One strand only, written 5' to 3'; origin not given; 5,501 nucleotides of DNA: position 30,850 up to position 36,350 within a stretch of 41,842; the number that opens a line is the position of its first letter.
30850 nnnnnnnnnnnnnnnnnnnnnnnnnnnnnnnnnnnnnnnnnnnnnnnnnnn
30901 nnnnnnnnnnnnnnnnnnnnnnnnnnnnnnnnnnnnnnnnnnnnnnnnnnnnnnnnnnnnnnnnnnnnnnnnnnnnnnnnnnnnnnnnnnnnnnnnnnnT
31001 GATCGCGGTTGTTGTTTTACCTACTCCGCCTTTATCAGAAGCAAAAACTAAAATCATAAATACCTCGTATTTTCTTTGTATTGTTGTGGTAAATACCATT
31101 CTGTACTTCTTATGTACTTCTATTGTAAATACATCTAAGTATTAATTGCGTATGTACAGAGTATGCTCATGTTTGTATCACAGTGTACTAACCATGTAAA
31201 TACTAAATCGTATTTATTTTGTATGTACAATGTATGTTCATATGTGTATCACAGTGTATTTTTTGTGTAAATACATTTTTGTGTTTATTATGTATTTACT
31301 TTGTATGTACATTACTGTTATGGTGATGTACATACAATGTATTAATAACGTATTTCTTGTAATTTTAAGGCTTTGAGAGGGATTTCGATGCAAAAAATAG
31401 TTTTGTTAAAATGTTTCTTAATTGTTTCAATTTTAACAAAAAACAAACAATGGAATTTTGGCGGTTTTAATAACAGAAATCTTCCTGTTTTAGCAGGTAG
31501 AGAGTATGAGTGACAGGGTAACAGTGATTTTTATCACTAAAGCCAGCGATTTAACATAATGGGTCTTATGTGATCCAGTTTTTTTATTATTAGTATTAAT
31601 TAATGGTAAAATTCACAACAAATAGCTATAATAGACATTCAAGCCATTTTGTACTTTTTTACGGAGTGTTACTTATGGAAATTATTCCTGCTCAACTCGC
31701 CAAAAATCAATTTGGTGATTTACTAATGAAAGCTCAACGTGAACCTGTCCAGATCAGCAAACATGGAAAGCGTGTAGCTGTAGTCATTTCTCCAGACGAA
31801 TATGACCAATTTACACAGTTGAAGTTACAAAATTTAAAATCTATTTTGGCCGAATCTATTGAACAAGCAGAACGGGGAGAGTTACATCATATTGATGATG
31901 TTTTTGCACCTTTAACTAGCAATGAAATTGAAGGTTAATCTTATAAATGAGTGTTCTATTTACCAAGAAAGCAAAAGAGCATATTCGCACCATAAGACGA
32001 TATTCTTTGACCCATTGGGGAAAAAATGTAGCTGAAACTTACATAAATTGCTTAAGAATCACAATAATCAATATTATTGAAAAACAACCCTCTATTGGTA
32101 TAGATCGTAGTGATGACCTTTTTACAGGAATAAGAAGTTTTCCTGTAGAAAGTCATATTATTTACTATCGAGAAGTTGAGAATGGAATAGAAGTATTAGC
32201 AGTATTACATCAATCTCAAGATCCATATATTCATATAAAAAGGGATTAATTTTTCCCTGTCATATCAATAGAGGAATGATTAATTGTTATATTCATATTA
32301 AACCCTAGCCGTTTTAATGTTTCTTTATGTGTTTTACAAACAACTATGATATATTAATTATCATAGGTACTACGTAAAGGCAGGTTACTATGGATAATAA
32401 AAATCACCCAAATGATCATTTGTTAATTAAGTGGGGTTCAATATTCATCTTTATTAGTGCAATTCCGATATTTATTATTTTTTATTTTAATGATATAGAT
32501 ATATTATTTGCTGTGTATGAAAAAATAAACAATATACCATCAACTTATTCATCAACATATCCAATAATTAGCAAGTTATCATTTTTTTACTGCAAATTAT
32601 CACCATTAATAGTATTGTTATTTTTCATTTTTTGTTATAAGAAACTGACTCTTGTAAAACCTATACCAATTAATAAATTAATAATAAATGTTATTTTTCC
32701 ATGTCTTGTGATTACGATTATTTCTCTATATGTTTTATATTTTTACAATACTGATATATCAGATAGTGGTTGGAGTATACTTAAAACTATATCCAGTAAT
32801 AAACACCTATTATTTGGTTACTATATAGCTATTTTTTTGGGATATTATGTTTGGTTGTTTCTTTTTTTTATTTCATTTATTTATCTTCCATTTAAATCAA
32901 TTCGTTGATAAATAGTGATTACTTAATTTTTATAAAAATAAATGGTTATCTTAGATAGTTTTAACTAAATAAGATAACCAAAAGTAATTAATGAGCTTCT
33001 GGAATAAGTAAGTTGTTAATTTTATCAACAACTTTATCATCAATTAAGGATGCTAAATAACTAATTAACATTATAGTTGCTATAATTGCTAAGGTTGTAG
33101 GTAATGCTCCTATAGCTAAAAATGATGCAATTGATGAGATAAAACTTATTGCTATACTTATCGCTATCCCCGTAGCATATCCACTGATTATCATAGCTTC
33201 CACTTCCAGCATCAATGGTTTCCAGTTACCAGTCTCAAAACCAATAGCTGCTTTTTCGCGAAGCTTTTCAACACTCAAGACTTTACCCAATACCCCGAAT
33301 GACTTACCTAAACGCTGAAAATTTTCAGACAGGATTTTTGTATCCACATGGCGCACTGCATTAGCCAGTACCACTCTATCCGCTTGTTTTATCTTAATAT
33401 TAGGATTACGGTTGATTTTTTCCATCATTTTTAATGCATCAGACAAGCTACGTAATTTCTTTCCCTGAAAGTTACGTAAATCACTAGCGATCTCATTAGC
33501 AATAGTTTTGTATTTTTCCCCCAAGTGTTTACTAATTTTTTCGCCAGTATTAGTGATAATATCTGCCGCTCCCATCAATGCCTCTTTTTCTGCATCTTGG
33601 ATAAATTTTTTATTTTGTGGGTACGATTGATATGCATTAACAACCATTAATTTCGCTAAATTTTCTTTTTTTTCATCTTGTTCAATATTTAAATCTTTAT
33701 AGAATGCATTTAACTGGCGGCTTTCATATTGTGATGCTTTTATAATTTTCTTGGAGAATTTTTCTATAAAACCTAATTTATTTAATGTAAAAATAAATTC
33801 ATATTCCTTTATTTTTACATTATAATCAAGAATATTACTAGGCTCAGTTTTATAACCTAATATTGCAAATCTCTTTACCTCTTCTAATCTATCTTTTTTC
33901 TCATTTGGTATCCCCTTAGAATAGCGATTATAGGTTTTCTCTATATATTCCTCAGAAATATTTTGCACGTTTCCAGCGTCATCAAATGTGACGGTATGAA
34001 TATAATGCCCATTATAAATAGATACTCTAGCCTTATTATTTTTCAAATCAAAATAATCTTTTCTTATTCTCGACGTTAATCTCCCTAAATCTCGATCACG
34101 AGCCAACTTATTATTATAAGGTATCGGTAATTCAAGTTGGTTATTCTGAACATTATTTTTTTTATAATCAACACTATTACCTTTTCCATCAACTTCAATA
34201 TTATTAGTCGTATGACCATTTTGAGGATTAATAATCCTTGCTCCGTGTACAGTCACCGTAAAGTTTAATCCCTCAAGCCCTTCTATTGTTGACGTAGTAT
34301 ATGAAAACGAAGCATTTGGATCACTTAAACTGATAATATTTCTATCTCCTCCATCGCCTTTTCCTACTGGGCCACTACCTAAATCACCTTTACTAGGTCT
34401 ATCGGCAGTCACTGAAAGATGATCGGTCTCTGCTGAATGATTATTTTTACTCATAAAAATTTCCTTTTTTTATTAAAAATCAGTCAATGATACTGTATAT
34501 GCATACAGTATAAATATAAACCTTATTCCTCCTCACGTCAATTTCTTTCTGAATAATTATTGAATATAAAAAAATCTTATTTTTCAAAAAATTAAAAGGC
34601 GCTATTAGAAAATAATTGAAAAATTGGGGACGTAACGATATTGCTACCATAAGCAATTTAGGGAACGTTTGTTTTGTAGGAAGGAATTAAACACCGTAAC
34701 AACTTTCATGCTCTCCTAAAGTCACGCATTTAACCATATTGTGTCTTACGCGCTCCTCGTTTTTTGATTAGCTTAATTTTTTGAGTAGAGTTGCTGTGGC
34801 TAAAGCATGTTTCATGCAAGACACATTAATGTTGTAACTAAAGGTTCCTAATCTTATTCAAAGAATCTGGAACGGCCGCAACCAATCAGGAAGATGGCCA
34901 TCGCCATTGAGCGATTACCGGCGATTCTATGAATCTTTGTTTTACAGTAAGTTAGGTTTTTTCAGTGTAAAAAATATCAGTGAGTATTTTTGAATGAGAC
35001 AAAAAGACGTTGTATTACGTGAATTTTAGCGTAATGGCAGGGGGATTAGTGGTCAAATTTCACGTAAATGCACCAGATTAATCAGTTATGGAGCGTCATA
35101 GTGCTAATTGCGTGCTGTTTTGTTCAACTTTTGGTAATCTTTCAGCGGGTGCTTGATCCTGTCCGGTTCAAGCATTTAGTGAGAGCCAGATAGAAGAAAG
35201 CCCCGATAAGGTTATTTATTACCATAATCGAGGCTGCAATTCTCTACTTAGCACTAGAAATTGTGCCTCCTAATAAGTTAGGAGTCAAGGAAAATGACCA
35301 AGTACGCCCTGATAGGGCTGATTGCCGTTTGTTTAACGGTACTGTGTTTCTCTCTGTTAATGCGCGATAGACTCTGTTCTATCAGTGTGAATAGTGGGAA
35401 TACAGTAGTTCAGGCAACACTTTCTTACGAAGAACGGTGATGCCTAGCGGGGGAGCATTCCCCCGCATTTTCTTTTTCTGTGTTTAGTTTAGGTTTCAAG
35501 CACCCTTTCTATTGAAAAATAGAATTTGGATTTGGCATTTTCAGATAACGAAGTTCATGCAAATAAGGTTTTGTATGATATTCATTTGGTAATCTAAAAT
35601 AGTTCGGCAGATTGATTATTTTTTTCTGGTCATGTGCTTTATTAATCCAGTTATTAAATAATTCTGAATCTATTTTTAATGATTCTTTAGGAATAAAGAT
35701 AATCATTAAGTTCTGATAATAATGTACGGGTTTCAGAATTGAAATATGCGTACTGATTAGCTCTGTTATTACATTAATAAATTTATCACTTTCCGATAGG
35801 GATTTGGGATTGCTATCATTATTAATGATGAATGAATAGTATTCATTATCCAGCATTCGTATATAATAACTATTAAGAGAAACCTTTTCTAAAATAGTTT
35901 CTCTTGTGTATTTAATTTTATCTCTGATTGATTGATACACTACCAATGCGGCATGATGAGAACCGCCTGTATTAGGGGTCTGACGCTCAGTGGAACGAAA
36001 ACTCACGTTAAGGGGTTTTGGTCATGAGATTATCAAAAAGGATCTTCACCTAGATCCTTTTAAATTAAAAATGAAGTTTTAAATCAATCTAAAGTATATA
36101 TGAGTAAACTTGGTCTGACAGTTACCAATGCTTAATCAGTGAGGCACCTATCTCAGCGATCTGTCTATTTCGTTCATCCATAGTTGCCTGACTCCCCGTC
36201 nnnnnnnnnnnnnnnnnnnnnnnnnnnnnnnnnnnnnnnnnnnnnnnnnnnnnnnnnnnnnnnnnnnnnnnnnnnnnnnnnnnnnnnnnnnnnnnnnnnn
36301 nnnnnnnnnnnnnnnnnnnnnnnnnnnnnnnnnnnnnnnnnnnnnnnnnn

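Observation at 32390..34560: SOS-regulated pore-forming colicin-like bacteriocin with a convergent membrane immunity gene on a low-GC conjugative plasmid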

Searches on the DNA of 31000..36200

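Call 55: search_rna_families(source=window, start=31000, end=36200, threshold=evalue, max_evalue=1)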
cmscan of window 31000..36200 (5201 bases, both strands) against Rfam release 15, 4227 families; matches with E-value up to 1: 2.
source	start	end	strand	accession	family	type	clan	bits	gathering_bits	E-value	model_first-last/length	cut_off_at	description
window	35147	35306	+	RF01794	sok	Gene; antitoxin;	-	104.7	59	8.7e-24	1-157/157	no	sok antitoxin (CssrC)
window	31282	31355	+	RF00801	mir-280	Gene; miRNA;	-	27.7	70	0.059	1-83/83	no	mir-280 microRNA precursor family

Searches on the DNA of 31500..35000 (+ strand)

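Call 6: search_dna_similar(query=window:31500-35000:+, collection=plasmids, mode=near, max_rows=25)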
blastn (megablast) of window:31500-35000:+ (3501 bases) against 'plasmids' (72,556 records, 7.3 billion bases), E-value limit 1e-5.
Records with a match: 32; places in all: 44; records where one place covers at least 80% of the query: 13.
Best place of each record, by identity: >=99% 20; 95-99% 5; 90-95% 7.
By first word of the organism name: Proteus 24; Klebsiella 4; Providencia 2; Morganella 1; Escherichia 1.
By predicted mobility (MOB-suite, as given by PLSDB): mobilizable 19; non-mobilizable 11; conjugative 2.
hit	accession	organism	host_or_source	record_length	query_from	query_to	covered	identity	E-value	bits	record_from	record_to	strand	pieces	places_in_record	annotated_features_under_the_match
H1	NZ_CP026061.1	Proteus mirabilis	Homo sapiens,abscess swab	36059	1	3501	100%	100.0%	0e+0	6460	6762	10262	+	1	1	colicin-like pore-forming protein | type II toxin-antitoxin system RelE/ParE family toxin | type II toxin-antitoxin system Phd/YefM family antitoxin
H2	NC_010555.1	Proteus mirabilis HI4320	-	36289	1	3501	100%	100.0%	0e+0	6460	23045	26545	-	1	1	colicin-like pore-forming protein | type II toxin-antitoxin system RelE/ParE family toxin | type II toxin-antitoxin system Phd/YefM family antitoxin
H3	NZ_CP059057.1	Proteus mirabilis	Homo sapiens,Skin ulcer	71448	1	3501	100%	100.0%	0e+0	6460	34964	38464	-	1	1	colicin-like pore-forming protein | type II toxin-antitoxin system RelE/ParE family toxin | type II toxin-antitoxin system Phd/YefM family antitoxin | hypothetical protein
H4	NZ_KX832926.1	Providencia rettgeri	Homo sapiens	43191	1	3501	100%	100.0%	0e+0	6460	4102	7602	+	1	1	colicin-like pore-forming protein | type II toxin-antitoxin system RelE/ParE family toxin | type II toxin-antitoxin system Phd/YefM family antitoxin | hypothetical protein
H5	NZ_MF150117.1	Proteus mirabilis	Homo sapiens,single cell,blood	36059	1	3501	100%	100.0%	0e+0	6460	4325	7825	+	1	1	colicin-like pore-forming protein | type II toxin-antitoxin system RelE/ParE family toxin | type II toxin-antitoxin system Phd/YefM family antitoxin | hypothetical protein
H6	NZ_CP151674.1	Proteus mirabilis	Homo sapiens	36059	1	3501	100%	100.0%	0e+0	6460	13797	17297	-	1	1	colicin-like pore-forming protein | type II toxin-antitoxin system RelE/ParE family toxin | type II toxin-antitoxin system Phd/YefM family antitoxin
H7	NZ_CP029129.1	Proteus mirabilis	-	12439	1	3501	100%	100.0%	0e+0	6458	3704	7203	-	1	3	colicin-like pore-forming protein | type II toxin-antitoxin system RelE/ParE family toxin | type II toxin-antitoxin system Phd/YefM family antitoxin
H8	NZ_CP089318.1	Proteus mirabilis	urine,urine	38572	1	3501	100%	99.6%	0e+0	6372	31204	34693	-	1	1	colicin-like pore-forming protein | hypothetical protein (x2) | type II toxin-antitoxin system RelE/ParE family toxin | type II toxin-antitoxin system prevent-host-death family antitoxin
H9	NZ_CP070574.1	Proteus mirabilis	Homo sapiens,sputum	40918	1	3499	100%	99.3%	0e+0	6301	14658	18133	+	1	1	colicin-like pore-forming protein | type II toxin-antitoxin system RelE/ParE family toxin | type II toxin-antitoxin system Phd/YefM family antitoxin | hypothetical protein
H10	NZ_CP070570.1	Proteus mirabilis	Homo sapiens,sputum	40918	1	3499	100%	99.3%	0e+0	6301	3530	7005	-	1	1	colicin-like pore-forming protein | type II toxin-antitoxin system RelE/ParE family toxin | type II toxin-antitoxin system Phd/YefM family antitoxin | hypothetical protein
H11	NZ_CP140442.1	Proteus mirabilis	Homo sapiens,Wound/Abscess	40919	1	3268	93%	99.2%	0e+0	5875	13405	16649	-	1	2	colicin-like pore-forming protein | type II toxin-antitoxin system RelE/ParE family toxin | type II toxin-antitoxin system Phd/YefM family antitoxin | hypothetical protein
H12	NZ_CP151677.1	Proteus mirabilis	Homo sapiens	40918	1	3268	93%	99.2%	0e+0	5875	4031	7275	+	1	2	colicin-like pore-forming protein | type II toxin-antitoxin system RelE/ParE family toxin | type II toxin-antitoxin system Phd/YefM family antitoxin | hypothetical protein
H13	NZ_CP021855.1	Proteus mirabilis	-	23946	1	2934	84%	100.0%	0e+0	5411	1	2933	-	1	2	colicin-like pore-forming protein | type II toxin-antitoxin system RelE/ParE family toxin | type II toxin-antitoxin system Phd/YefM family antitoxin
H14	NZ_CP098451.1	Proteus mirabilis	Homo sapiens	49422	749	3501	79%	99.9%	0e+0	5068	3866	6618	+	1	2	colicin-like pore-forming protein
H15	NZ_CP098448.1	Proteus mirabilis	Homo sapiens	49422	749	3501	79%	99.9%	0e+0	5068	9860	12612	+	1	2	colicin-like pore-forming protein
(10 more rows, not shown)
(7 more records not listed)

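Call 8: get_annotated_region(hit=H2, flank=4000)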
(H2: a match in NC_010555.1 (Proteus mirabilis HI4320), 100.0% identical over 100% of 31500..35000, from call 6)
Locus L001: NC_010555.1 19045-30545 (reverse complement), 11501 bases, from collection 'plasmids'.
description: Proteus mirabilis HI4320 plasmid pHI4320, complete sequence
organism: Proteus mirabilis HI4320 (NCBI taxid 529507)
taxonomy: Bacteria; Pseudomonadota; Gammaproteobacteria; Enterobacterales; Morganellaceae; Proteus; Proteus mirabilis; Proteus mirabilis HI4320
host: -; source: -; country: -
typing (MOB-suite, as given by PLSDB): conjugative; replicon IncX8; relaxase MOBP; mating-pair formation MPF_T
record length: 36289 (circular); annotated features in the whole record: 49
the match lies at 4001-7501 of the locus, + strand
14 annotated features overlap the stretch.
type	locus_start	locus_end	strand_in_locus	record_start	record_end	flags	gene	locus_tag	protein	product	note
CDS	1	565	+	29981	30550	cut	ddp1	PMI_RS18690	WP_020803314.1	DNA distortion polypeptide 1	-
CDS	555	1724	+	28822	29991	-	mobP1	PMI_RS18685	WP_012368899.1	MobP1 family relaxase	-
CDS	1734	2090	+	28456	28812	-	ddp1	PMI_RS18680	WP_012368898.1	DNA distortion polypeptide 3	-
CDS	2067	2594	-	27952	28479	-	-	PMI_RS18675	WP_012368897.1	restriction endonuclease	-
CDS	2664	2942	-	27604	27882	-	-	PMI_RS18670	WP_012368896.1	hypothetical protein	-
CDS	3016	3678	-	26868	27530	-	-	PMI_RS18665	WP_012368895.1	ArsA-related P-loop ATPase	-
CDS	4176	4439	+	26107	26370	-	-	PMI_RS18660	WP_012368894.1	type II toxin-antitoxin system Phd/YefM family antitoxin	-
CDS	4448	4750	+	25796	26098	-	-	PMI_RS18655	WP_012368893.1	type II toxin-antitoxin system RelE/ParE family toxin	GO:0030541 - plasmid partitioning [Evidence IEA]; GO:0051290 - protein heterotetramerization [Evidence IEA]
CDS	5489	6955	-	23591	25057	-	-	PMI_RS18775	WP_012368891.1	colicin-like pore-forming protein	GO:0019835 - cytolysis [Evidence IEA]; GO:0050829 - defense response to Gram-negative bacterium [Evidence IEA]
CDS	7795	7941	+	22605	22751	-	-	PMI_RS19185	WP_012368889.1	Hok/Gef family protein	-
CDS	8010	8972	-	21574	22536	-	-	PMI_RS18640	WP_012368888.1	DUF6685 family protein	-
CDS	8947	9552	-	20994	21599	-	-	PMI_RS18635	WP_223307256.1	hypothetical protein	-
CDS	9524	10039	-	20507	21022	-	-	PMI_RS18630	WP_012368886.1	H-NS family nucleoid-associated regulatory protein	GO:0006355 - regulation of DNA-templated transcription [Evidence IEA]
CDS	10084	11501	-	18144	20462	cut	topB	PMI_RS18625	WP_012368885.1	type IA DNA topoisomerase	GO:0006265 - DNA topological change [Evidence IEA]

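Call 68: get_annotated_region(hit=H8, flank=200)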
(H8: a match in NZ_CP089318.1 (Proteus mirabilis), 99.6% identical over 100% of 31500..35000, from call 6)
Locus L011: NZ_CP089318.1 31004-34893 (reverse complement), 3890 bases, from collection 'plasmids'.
description: Proteus mirabilis strain PM1162 plasmid pPM1162, complete sequence
organism: Proteus mirabilis (NCBI taxid 584)
taxonomy: Bacteria; Pseudomonadota; Gammaproteobacteria; Enterobacterales; Morganellaceae; Proteus; Proteus mirabilis
host: -; source: urine,urine; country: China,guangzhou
typing (MOB-suite, as given by PLSDB): mobilizable; relaxase MOBP
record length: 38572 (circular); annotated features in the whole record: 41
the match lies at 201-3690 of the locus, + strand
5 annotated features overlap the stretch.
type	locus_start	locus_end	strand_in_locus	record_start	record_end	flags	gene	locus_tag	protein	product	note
CDS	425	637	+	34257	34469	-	-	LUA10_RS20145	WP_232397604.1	type II toxin-antitoxin system prevent-host-death family antitoxin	GO:0008219 - cell death [Evidence IEA]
CDS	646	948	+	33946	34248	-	-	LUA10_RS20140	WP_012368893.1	type II toxin-antitoxin system RelE/ParE family toxin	GO:0030541 - plasmid partitioning [Evidence IEA]; GO:0051290 - protein heterotetramerization [Evidence IEA]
CDS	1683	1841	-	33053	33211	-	-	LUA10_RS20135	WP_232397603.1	hypothetical protein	-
CDS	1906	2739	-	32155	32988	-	-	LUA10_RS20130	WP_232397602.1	colicin-like pore-forming protein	GO:0019835 - cytolysis [Evidence IEA]; GO:0050829 - defense response to Gram-negative bacterium [Evidence IEA]; ...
CDS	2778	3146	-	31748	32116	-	-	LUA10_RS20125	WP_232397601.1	hypothetical protein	-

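Call 69: get_annotated_region(hit=H4, flank=200)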
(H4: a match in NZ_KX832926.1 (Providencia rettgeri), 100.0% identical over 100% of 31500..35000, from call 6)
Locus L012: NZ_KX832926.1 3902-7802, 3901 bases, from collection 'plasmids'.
description: Providencia rettgeri strain 16pre36 plasmid p16Pre36-1, complete sequence
organism: Providencia rettgeri (NCBI taxid 587)
taxonomy: Bacteria; Pseudomonadota; Gammaproteobacteria; Enterobacterales; Morganellaceae; Providencia; Providencia rettgeri
host: -; source: Homo sapiens; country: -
typing (MOB-suite, as given by PLSDB): mobilizable; relaxase MOBP
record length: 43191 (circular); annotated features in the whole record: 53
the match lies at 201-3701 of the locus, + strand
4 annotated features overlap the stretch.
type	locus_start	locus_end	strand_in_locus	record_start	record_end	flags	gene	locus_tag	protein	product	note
CDS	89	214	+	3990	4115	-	-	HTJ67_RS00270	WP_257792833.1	hypothetical protein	-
CDS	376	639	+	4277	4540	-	-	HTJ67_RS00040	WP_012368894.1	type II toxin-antitoxin system Phd/YefM family antitoxin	-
CDS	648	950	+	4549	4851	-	-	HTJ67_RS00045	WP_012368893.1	type II toxin-antitoxin system RelE/ParE family toxin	GO:0030541 - plasmid partitioning [Evidence IEA]; GO:0051290 - protein heterotetramerization [Evidence IEA]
CDS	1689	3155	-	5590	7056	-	-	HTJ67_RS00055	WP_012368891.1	colicin-like pore-forming protein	GO:0019835 - cytolysis [Evidence IEA]; GO:0050829 - defense response to Gram-negative bacterium [Evidence IEA]; ...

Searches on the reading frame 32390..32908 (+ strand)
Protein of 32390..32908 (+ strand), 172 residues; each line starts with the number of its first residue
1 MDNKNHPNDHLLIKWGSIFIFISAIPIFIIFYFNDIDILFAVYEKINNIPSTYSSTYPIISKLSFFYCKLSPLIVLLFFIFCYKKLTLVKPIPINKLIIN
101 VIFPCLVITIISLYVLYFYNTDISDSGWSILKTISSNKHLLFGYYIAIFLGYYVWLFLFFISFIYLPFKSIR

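Call 4: search_protein_families(library=pfam, proteins=[window:32390-32908:+], max_evalue=1)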
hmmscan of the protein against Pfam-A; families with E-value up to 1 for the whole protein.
window:32390-32908:+ (172 aa): 1 family
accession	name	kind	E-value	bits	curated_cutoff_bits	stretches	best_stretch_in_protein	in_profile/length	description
PF03857.18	Colicin_im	-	3.6e-13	50.1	25.8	1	38-163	4-128/138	Colicin immunity protein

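Call 22: search_solved_structures(query=window:32390-32908:+, max_evalue=10)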
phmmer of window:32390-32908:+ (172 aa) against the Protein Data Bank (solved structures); distinct sequences matched with E-value up to 10: 2.
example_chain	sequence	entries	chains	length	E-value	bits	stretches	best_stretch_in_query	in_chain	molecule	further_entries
6w17_H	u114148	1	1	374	0.11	16.3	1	5-55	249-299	Protein dip1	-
3vwb_A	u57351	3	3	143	0.71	13.6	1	21-62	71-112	Virulence regulon transcriptional activator virB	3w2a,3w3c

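Call 23: search_protein_families(library=ncbifam, proteins=[window:32390-32908:+], max_evalue=1)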
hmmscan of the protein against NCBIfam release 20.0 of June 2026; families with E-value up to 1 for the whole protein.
window:32390-32908:+ (172 aa): 0 families
